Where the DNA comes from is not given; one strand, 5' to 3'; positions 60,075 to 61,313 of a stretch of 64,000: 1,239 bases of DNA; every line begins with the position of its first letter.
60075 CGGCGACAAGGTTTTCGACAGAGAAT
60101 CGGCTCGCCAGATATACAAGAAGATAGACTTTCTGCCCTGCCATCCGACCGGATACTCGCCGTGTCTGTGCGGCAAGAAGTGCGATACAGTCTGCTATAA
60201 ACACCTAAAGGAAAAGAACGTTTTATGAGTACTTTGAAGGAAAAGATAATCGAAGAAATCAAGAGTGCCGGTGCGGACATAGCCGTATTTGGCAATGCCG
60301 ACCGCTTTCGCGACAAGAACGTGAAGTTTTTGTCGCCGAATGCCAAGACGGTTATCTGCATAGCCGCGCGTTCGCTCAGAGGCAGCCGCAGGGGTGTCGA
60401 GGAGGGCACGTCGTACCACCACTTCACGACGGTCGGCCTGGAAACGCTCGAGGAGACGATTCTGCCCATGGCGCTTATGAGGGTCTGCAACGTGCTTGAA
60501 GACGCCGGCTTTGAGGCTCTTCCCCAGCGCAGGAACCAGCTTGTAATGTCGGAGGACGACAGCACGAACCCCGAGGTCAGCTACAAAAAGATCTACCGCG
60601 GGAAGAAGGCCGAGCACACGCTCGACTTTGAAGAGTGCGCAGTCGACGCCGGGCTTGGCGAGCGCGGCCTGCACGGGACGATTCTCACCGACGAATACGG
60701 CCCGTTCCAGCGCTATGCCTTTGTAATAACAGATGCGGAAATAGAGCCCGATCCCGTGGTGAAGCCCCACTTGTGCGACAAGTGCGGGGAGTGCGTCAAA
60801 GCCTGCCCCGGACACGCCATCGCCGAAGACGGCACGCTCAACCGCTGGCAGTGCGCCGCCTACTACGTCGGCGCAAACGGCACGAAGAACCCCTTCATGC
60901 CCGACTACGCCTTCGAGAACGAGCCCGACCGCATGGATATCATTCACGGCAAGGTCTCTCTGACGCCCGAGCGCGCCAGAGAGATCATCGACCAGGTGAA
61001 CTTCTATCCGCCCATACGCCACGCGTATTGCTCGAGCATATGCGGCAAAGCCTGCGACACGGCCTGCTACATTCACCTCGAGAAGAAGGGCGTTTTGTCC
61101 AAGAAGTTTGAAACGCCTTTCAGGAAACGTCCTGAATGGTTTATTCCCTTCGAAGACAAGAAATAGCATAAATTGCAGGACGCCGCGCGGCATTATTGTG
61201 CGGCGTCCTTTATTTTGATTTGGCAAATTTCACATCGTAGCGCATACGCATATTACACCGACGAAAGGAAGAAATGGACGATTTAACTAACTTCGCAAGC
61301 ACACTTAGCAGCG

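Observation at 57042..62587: Orphan redox locus: U32-like Fe-S protein, three tandem QueG/RdhA-like proteins and an MFS permease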

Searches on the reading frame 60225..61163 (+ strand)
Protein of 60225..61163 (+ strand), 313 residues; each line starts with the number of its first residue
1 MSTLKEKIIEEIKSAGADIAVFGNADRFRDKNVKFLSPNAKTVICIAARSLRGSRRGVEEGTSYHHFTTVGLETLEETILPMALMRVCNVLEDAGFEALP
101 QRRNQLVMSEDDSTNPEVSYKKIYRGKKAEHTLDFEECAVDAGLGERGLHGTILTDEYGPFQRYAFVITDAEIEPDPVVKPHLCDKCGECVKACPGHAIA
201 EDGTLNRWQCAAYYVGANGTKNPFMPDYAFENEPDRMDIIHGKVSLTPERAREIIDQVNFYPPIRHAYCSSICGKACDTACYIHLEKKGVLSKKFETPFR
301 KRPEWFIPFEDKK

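Call 3: search_protein_families(library=pfam, proteins=[window:60225-61163:+], max_evalue=0.1)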
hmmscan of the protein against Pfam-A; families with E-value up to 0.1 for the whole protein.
window:60225-61163:+ (313 aa): 6 families
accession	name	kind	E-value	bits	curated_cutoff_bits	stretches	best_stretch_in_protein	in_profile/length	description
PF13484.11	Fer4_16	-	1.2e-05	26.4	30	1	184-216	2-33/66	4Fe-4S double cluster binding domain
PF12837.12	Fer4_6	-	2.4e-05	24.5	25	1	177-199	2-24/24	4Fe-4S binding domain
PF00037.32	Fer4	-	5.1e-05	23.4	21.1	1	178-199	2-23/24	4Fe-4S binding domain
PF13187.11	Fer4_9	-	0.00038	20.9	27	1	182-199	35-52/52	4Fe-4S dicluster domain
PF12800.12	Fer4_4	-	0.0061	17.3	24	1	181-195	1-15/17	4Fe-4S binding domain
PF25160.1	LdpA_Fe-S-bd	-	0.097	12.9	27.6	0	179-201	23-45/49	LdpA Fe-S cluster-binding domain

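Call 4: search_protein_families(library=ncbifam, proteins=[window:60225-61163:+], max_evalue=0.1)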
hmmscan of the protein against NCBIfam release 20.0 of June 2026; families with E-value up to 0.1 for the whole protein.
window:60225-61163:+ (313 aa): 17 families
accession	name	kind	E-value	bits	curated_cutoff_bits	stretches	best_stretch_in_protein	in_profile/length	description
TIGR00276.1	TIGR00276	equivalog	5e-13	48.8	200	1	137-214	135-211/337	tRNA epoxyqueuosine(34) reductase QueG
TIGR02486.1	RDH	subfamily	3.6e-11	43.5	160.35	1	134-222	152-248/314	reductive dehalogenase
TIGR04105.1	FeFe_hydrog_B1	subfamily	0.0016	17.2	450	1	178-201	138-161/462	monomeric [FeFe] hydrogenase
NF005745.0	PRK07569.1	equivalog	0.0078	15.6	333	1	178-204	186-212/238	bidirectional hydrogenase complex protein HoxU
NF045490.1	FdxA_Protbact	equivalog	0.014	15.6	135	1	178-206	34-62/104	ferredoxin FdxA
TIGR04041.1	activase_YjjW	hypoth_equivalog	0.014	14.8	250.2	1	182-209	41-68/276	YjjW family glycine radical enzyme activase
NF045874.1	Vhu_polyferre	exception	0.014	14.2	600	1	180-199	327-346/381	F420-non-reducing hydrogenase associated-polyferredoxin VhuB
NF005503.0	PRK07118.1-2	equivalog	0.031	13.5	252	1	184-213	214-246/292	RnfABCDGE type electron transport complex subunit B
NF009945.0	PRK13409.1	equivalog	0.031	12.9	469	1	159-199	25-66/592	ribosome biogenesis/translation initiation ATPase RLI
TIGR02512.1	FeFe_hydrog_A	subfamily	0.036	12.9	405.95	1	179-206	47-74/375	[FeFe] hydrogenase, group A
TIGR02179.1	PorD_KorD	subfamily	0.039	14.1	60.05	1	176-203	19-46/78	2-oxoacid:acceptor oxidoreductase, delta subunit, pyruvate/2-ketoisovalerate family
NF004914.0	PRK06273.1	equivalog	0.042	13.6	163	1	168-200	37-69/167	ferredoxin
TIGR02060.1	aprB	equivalog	0.043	13.7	135.65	1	178-201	41-64/132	adenylyl-sulfate reductase subunit beta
TIGR03287.1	methan_mark_16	hypoth_equivalog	0.049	12.1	363.95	1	177-210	297-332/391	methanogenesis marker 16 metalloprotein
NF040763.1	FeFe_hydrog_A6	exception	0.077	11.3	765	0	182-206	188-212/571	NADH-dependent [FeFe] hydrogenase, group A6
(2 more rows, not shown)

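Call 6: search_solved_structures(query=window:60225-61163:+, max_evalue=10, show_alignments=3)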
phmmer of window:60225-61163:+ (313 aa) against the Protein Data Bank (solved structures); distinct sequences matched with E-value up to 10: 21.
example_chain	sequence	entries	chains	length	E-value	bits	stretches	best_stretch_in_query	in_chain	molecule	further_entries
5d6s_A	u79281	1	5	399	1.2e-10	44.3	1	137-219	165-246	Epoxyqueuosine reductase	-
5d08_A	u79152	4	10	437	4.3e-10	42.5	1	138-227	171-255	Epoxyqueuosine reductase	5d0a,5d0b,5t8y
8q4h_A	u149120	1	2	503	2.7e-09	39.9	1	138-202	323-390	Tetrachloroethene reductive dehalogenase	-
4uqu_A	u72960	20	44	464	4.6e-06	29.3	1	138-202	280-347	TETRACHLOROETHENE REDUCTIVE DEHALOGENASE CATALYTIC SUBUNIT PCEA | TETRACHLOROETHENE REDUCTIVE DEHALOGENASE CATALYTIC SUBUNIT | Tetrachloroethene reductive dehal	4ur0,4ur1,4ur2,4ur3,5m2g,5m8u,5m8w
5t5i_G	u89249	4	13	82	0.00079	21.9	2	178-200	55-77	Tungsten formylmethanofuran dehydrogenase subunit fwdG | Tungsten formylmethanofuran dehydrogenase, subunit G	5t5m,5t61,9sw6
7np8_A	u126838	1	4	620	0.16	14.4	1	182-252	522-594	Coenzyme F420-dependent sulfite reductase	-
9sfi_U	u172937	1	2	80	0.21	14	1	177-199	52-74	4Fe-4S binding protein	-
4ras_A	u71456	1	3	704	0.36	13.2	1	139-200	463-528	Oxidoreductase, NAD-binding/iron-sulfur cluster-binding protein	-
6zxu_A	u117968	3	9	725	0.38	13.1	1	139-200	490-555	Oxidoreductase, NAD-binding/iron-sulfur cluster-binding protein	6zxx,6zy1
1h98_A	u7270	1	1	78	0.41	13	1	179-209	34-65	FERREDOXIN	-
6zy0_A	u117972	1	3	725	0.48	12.8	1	139-200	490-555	Oxidoreductase, NAD-binding/iron-sulfur cluster-binding protein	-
8rvu_a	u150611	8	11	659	0.74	12.2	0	128-195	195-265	H(2):CoB-CoM heterodisulfide,ferredoxin reductase subunit A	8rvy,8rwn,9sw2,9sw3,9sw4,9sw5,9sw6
8rvv_A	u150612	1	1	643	0.74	12.2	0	128-195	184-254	H(2):CoB-CoM heterodisulfide,ferredoxin reductase subunit A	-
7npa_A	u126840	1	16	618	1.2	11.5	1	182-206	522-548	Coenzyme F420-dependent sulfite reductase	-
7z0s_F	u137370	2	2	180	1.8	10.9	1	169-205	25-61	Formate hydrogenlyase subunit 6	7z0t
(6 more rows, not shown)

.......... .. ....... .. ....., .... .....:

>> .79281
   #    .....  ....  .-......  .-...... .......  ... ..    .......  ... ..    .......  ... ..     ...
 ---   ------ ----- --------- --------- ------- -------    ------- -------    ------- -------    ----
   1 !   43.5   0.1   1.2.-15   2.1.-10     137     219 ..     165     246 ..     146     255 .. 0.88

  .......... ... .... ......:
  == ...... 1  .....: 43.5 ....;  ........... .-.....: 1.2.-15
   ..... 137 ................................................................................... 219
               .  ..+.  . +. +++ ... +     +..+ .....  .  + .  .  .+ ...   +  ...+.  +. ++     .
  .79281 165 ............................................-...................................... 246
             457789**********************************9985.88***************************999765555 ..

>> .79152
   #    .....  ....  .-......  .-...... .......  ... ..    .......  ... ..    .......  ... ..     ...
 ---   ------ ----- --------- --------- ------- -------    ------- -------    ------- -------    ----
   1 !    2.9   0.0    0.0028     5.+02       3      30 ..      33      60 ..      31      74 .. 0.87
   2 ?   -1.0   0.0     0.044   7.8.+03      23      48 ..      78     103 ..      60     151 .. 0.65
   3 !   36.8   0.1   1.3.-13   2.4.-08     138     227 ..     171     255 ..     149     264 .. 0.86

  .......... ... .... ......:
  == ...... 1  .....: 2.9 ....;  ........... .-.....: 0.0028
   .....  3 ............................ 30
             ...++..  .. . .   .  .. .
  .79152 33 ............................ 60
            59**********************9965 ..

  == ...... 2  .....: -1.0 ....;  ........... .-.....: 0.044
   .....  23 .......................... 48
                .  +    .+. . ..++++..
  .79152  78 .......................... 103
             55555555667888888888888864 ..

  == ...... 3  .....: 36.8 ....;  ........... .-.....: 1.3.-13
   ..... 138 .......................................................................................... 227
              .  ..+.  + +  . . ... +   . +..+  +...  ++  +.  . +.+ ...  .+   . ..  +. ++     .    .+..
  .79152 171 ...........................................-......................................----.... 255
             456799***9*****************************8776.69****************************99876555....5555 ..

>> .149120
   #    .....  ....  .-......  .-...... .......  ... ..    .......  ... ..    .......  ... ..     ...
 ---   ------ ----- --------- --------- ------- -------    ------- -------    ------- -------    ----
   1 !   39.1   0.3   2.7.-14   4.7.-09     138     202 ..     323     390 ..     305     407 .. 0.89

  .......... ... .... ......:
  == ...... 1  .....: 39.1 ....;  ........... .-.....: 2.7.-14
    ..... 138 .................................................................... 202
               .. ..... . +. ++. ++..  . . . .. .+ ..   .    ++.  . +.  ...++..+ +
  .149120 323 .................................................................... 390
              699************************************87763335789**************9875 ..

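Call 8: find_homologous_proteins(query=window:60225-61163:+)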
Query window:60225-61163:+ (313 aa): 2036 proteins with E <= 0.001 among 3139 candidates; the best 120 are listed.
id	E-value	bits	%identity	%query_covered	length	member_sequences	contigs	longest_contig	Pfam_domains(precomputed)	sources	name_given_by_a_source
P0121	3.7e-213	725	98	100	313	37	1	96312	-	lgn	-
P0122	5.9e-183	625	84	99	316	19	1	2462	-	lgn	-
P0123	3.1e-182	623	82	99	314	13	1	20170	-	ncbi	-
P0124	8.1e-177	605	79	99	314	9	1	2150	PF12837.13,PF00037.33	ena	-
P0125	1.8e-176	604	81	99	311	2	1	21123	-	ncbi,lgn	-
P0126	5.6e-174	596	79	99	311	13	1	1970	-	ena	-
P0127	1.1e-169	582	80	96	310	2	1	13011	-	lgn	-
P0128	3.1e-167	574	77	99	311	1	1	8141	-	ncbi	-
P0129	2.6e-156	538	72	100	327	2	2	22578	-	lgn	-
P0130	3.0e-156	538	70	99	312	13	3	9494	-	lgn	-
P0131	1.3e-145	503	69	97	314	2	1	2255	-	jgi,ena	-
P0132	2.1e-144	499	65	100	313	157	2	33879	PF12837.13,PF00037.33,PF13484.12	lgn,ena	-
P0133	1.9e-143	496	65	99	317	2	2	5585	-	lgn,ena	-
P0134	3.0e-143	495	64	99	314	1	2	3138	-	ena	-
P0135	7.4e-143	494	65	98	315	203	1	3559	PF00037.33,PF13484.12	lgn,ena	-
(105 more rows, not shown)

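Call 38: predict_structure(alignment_id=A3)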
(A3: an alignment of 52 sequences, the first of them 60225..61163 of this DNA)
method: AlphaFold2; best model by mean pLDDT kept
length: 313 residues; sequences in the alignment: 52
mean_pLDDT: 89.9   pTM: 0.89
mean pLDDT of the five models: 89.9, 88.6, 88.0, 87.2, 86.9
residues with pLDDT >= 90: 209; 70-90: 84; 50-70: 19; < 50: 1
segments of 3 or more residues with pLDDT < 50: none
pLDDT, mean of each block of 10 residues (from residue 1): 92 96 98 97 97 68 64 89 98 98 89 89 80 95 97 95 97 98 97 95 95 92 88 94 94 90 74 89 94 83 77 57
secondary structure, 60 per line:
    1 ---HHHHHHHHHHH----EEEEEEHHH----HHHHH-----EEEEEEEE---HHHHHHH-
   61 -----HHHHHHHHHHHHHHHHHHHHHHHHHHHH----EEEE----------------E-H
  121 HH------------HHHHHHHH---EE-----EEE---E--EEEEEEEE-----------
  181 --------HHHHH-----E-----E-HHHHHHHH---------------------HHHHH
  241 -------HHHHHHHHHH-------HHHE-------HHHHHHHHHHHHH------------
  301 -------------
elements in order: H4-14 E19-24 H32-36 E42-49 H53-59 H66-93 E98-101 H135-142 E153-155 E162-169 H189-193 H207-214 H236-240 H248-257 H276-288

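Call 41: fold_search(model_id=the predicted structure, library=pdb)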
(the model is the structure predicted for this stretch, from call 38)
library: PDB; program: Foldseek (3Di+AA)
matches with E <= 10: 137; with E <= 0.001: 47
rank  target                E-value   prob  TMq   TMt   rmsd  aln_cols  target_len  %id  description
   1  5t8y_A                3.9e-09  1.00  0.43  0.36  13.7       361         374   18  Structure of epoxyqueuosine reductase from Bacillus subtilis with the Asp134 catalytic loop swung out of the active si (released 2016-09-28)
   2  5d0a_C                5.7e-09  1.00  0.42  0.36  13.8       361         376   21  Crystal structure of epoxyqueuosine reductase with cleaved RNA stem loop (released 2016-09-28)
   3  5d6s_A                7.6e-09  1.00  0.44  0.38  11.2       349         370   19  Structure of epoxyqueuosine reductase from Streptococcus thermophilus. (released 2015-09-23)
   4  5d6s_C                8.0e-09  1.00  0.43  0.37  11.3       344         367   19  Structure of epoxyqueuosine reductase from Streptococcus thermophilus. (released 2015-09-23)
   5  5d08_B                8.4e-09  1.00  0.42  0.36  13.9       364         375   18  Crystal structure of selenomethionine-labeled epoxyqueuosine reductase (released 2016-09-28)
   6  5d08_A                1.2e-08  1.00  0.42  0.35  13.8       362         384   20  Crystal structure of selenomethionine-labeled epoxyqueuosine reductase (released 2016-09-28)
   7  5d0a_D                1.3e-08  1.00  0.43  0.36  13.7       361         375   21  Crystal structure of epoxyqueuosine reductase with cleaved RNA stem loop (released 2016-09-28)
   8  5t8y_B                1.5e-08  1.00  0.42  0.36  13.8       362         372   20  Structure of epoxyqueuosine reductase from Bacillus subtilis with the Asp134 catalytic loop swung out of the active si (released 2016-09-28)
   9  5d0a_A                3.3e-08  1.00  0.43  0.36  13.8       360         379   21  Crystal structure of epoxyqueuosine reductase with cleaved RNA stem loop (released 2016-09-28)
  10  5d0b_A                5.5e-08  1.00  0.41  0.34  14.2       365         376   19  Crystal structure of epoxyqueuosine reductase with a tRNA-TYR epoxyqueuosine-modified tRNA stem loop (released 2016-09-28)
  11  4ur3_C                6.1e-07  1.00  0.43  0.32  15.3       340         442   16  Crystal structure of the PCE reductive dehalogenase from S. multivorans P2(1) crystal form (released 2014-10-15)
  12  4uqu_A                1.0e-06  1.00  0.44  0.32  15.7       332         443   15  Crystal structure of the tetrachloroethene reductive dehalogenase from Sulfurospirillum multivorans (released 2014-10-15)
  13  4ur3_A                1.1e-06  1.00  0.43  0.30   7.2       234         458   18  Crystal structure of the PCE reductive dehalogenase from S. multivorans P2(1) crystal form (released 2014-10-15)
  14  8q4h_A                1.1e-06  1.00  0.44  0.29  13.4       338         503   14  a membrane-bound menaquinol:organohalide oxidoreductase complex RDH complex (released 2023-10-18)
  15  4ur3_D                1.7e-06  1.00  0.42  0.30   7.4       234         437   19  Crystal structure of the PCE reductive dehalogenase from S. multivorans P2(1) crystal form (released 2014-10-15)
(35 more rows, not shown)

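Call 42: search_solved_structures(query=A3, max_evalue=0.01, show_alignments=4)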
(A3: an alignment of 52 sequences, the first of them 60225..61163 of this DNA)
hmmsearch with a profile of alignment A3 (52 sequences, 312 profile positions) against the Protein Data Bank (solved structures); distinct sequences matched with E-value up to 0.01: 9.
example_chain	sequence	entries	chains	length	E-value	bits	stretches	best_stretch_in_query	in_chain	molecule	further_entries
8q4h_A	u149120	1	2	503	1.8e-14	56.6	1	138-204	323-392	Tetrachloroethene reductive dehalogenase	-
5d08_A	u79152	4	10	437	3.6e-12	49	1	133-217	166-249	Epoxyqueuosine reductase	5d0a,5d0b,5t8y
5d6s_A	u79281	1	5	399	1.9e-11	46.7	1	131-215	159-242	Epoxyqueuosine reductase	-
4uqu_A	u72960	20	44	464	5.2e-11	45.2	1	138-202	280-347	TETRACHLOROETHENE REDUCTIVE DEHALOGENASE CATALYTIC SUBUNIT PCEA | TETRACHLOROETHENE REDUCTIVE DEHALOGENASE CATALYTIC SUBUNIT | Tetrachloroethene reductive dehal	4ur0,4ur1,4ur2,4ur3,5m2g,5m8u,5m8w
5t5i_G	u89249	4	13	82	1.9e-06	30.2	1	177-200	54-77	Tungsten formylmethanofuran dehydrogenase subunit fwdG | Tungsten formylmethanofuran dehydrogenase, subunit G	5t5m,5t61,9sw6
4ras_A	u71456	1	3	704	6.1e-05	25.3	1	136-202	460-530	Oxidoreductase, NAD-binding/iron-sulfur cluster-binding protein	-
6zxu_A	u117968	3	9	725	7e-05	25.1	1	137-202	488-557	Oxidoreductase, NAD-binding/iron-sulfur cluster-binding protein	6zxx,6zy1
6zy0_A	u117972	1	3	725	0.00011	24.4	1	137-202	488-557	Oxidoreductase, NAD-binding/iron-sulfur cluster-binding protein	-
9sfi_U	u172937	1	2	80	0.00018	23.7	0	177-200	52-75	4Fe-4S binding protein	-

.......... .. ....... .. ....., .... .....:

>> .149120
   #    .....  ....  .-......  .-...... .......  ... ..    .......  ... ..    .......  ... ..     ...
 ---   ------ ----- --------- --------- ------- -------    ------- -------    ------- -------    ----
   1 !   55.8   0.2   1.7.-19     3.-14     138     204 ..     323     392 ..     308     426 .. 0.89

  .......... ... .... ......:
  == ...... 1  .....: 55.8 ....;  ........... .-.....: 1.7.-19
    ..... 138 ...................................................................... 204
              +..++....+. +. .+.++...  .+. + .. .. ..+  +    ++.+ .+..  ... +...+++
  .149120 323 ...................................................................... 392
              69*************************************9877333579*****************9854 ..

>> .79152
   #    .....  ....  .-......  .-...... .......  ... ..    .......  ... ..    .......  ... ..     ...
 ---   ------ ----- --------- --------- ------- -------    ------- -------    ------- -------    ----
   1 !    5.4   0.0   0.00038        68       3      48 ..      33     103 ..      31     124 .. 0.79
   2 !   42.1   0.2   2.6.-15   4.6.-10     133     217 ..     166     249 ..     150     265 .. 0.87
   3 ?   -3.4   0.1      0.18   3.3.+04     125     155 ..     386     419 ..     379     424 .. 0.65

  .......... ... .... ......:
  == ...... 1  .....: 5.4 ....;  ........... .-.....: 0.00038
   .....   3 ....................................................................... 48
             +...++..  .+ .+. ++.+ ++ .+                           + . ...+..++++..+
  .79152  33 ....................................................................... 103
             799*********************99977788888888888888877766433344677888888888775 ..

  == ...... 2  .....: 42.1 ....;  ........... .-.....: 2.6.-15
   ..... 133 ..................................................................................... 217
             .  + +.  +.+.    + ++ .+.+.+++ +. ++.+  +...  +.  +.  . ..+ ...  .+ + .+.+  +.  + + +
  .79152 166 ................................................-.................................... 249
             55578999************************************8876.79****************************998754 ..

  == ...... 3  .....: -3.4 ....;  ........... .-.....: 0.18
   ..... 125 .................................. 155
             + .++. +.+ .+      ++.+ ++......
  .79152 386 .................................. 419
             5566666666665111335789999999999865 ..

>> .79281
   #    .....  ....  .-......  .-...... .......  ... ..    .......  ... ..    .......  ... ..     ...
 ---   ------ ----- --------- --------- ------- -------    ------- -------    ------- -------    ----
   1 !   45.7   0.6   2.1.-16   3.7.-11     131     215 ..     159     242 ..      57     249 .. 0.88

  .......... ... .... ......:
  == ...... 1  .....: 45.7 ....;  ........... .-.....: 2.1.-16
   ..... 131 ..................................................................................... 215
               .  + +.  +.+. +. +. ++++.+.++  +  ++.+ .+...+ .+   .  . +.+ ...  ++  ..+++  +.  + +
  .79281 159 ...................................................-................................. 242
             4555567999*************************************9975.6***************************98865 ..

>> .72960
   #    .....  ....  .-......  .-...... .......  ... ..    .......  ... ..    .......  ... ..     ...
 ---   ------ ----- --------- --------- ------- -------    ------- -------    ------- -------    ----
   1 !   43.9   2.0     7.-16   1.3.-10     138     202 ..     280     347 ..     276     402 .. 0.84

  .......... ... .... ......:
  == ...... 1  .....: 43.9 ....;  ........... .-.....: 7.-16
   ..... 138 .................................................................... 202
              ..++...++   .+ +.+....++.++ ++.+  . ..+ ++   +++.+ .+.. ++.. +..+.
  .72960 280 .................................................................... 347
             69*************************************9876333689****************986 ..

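Call 66: find_related_loci(query=A3, collection=metagenome_contigs, flank=7000)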
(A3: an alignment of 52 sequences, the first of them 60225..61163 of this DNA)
Query A3 (313 aa) in metagenome_contigs; peptide patterns used: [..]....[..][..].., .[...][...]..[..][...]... (x = any residue, [..] = any of these).
318 stretches matched a pattern; 224 encode a relative of the query (tblastn E <= 1e-3); the best 80 are kept; 80 distinct loci.
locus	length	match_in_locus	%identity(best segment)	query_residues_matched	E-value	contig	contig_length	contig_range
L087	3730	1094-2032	97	1-313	0e+0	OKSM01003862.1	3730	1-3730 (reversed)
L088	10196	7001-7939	89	1-313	0e+0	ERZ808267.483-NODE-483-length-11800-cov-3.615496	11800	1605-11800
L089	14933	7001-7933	79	1-311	3e-176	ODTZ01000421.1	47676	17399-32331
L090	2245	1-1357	69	1-305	1e-159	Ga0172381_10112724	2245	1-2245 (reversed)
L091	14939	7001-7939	65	1-313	3e-149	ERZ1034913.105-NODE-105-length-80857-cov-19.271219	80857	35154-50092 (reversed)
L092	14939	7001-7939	65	1-313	5e-149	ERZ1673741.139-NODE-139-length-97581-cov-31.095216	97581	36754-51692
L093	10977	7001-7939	65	1-313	3e-147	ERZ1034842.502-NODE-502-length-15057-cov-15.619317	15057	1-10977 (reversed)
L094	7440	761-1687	63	1-309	5e-144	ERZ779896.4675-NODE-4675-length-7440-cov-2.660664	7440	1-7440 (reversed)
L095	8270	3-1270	63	1-309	5e-144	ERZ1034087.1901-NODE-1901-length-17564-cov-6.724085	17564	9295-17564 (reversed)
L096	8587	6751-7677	63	1-309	5e-144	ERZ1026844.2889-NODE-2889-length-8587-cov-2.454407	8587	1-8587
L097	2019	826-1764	62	1-312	4e-154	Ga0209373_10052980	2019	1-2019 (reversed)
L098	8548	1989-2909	64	3-309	3e-143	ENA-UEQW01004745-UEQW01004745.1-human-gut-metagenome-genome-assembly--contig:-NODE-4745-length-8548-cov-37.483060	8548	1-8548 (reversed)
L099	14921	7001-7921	63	1-307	3e-143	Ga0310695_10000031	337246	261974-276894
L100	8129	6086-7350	65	3-309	2e-143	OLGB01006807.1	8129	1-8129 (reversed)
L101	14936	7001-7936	65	1-313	4e-143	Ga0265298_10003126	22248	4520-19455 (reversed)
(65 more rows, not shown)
